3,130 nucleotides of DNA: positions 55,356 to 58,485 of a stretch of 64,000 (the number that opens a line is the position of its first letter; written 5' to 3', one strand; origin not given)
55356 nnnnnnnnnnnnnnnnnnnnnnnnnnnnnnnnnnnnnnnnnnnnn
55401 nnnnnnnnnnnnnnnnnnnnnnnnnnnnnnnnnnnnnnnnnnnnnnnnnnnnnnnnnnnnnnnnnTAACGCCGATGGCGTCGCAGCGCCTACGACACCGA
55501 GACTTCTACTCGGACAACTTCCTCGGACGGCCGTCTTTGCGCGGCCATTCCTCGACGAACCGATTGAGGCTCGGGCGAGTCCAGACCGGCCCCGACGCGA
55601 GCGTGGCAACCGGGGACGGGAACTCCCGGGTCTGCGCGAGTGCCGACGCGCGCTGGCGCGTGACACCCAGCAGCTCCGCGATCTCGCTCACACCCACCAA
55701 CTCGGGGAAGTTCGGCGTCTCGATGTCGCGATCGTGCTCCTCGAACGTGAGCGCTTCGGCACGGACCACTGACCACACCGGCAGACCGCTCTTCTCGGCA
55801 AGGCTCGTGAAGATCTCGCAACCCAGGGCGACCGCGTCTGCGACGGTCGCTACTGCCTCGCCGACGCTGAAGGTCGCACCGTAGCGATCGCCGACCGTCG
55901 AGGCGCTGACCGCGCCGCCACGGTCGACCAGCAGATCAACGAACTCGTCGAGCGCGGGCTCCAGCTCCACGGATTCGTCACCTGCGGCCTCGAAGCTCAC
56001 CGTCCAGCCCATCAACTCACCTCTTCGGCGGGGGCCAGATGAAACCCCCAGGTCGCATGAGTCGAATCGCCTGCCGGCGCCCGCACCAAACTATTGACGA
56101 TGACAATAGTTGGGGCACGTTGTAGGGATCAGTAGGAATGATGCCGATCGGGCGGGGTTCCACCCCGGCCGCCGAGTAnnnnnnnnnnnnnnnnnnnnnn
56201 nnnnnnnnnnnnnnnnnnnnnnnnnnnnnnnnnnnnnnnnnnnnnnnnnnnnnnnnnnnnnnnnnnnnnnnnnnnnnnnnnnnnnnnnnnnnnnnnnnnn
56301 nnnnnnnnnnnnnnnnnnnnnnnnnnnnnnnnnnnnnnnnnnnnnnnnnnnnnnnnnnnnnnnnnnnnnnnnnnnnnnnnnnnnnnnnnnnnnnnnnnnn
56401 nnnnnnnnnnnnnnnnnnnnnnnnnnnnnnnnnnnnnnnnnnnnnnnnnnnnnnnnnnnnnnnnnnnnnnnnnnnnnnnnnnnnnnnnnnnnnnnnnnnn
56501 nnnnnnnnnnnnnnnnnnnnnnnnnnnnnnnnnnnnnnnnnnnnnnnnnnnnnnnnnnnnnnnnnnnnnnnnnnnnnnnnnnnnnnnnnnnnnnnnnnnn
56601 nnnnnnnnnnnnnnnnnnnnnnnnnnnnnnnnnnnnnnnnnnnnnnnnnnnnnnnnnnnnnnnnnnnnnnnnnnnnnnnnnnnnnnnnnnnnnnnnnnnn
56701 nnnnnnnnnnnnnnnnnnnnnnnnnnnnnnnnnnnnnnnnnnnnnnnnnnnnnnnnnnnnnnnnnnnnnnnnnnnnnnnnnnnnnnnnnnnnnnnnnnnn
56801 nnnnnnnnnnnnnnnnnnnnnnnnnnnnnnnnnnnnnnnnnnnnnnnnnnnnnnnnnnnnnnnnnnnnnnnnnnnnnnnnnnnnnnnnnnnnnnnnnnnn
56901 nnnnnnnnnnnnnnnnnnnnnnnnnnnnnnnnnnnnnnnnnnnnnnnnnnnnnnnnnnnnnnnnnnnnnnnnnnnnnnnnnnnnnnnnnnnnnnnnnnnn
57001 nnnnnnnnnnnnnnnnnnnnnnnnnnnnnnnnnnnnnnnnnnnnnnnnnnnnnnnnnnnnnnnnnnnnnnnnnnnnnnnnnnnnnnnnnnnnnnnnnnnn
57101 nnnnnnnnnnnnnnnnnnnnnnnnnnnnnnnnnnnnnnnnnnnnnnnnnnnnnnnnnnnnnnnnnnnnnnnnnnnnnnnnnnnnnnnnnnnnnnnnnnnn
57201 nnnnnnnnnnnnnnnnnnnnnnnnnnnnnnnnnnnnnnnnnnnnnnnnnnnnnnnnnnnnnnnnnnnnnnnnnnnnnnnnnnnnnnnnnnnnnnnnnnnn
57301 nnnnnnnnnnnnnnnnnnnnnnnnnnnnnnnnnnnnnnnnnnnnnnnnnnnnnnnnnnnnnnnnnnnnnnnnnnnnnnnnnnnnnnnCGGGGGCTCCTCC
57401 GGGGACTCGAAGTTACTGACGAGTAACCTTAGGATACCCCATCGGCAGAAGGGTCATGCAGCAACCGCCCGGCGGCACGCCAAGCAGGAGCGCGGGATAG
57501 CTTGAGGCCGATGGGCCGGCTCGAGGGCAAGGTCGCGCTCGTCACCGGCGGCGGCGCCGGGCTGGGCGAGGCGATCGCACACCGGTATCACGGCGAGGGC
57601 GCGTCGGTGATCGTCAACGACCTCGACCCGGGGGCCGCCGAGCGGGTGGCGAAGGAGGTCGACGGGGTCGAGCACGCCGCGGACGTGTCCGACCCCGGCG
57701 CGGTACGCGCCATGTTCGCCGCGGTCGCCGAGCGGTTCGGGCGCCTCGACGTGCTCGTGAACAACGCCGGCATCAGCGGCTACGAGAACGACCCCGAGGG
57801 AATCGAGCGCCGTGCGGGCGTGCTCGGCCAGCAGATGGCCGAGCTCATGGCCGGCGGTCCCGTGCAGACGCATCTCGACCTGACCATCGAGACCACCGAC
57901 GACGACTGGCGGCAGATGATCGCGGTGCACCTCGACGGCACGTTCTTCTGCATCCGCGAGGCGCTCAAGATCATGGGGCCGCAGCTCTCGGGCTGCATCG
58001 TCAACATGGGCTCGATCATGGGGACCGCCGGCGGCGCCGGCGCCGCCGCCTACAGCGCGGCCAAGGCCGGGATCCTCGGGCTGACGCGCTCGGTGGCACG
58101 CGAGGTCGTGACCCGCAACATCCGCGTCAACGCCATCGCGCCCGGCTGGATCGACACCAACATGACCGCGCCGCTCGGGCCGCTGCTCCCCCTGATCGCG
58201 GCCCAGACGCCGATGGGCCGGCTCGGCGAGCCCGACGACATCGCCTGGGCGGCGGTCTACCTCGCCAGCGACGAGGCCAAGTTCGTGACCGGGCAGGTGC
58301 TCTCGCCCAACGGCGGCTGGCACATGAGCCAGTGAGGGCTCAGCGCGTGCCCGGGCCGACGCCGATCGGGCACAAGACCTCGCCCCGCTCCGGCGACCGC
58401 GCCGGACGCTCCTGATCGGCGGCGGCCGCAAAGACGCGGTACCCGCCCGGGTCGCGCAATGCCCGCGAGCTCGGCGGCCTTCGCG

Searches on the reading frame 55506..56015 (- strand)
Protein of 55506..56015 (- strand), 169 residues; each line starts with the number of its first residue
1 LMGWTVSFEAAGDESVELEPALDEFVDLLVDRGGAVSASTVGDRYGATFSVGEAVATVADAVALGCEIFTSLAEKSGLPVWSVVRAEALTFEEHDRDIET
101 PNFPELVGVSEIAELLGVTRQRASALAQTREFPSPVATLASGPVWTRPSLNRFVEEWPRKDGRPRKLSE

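Call 30: search_protein_families(library=pfam, proteins=[window:55506-56015:-], max_evalue=0.001)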
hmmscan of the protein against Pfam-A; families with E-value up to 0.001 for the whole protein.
window:55506-56015:- (169 aa): 0 families

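Call 75: search_protein_families(library=ncbifam, proteins=[window:55506-56015:-], max_evalue=0.01)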
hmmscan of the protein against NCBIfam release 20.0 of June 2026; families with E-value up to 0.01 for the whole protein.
window:55506-56015:- (169 aa): 1 family
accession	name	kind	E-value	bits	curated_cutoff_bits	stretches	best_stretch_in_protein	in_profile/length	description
NF047737.1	antiphage_MADS1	equivalog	0.0063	16.7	80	0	105-133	2-30/49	methylation-associated defense system helix-turn-helix domain-containing protein MAD1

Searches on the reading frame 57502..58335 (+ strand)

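Call 30: search_protein_families(library=pfam, proteins=[window:57502-58335:+], max_evalue=0.001)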
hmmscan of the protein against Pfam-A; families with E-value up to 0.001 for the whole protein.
window:57502-58335:+ (277 aa): 4 families
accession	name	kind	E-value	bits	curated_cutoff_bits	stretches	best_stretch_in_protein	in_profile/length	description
PF13561.12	adh_short_C2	-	2.7e-62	210.8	27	2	128-274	89-236/236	Enoyl-(Acyl carrier protein) reductase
PF00106.31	adh_short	-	1.5e-49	168.6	26.6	2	125-225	90-190/195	short chain dehydrogenase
PF08659.16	KR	-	9.1e-07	29.4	22.6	0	12-92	3-92/180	KR domain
PF23441.1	SDR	-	5.4e-05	23.1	27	1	138-272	117-254/258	SDR-like rossmann domain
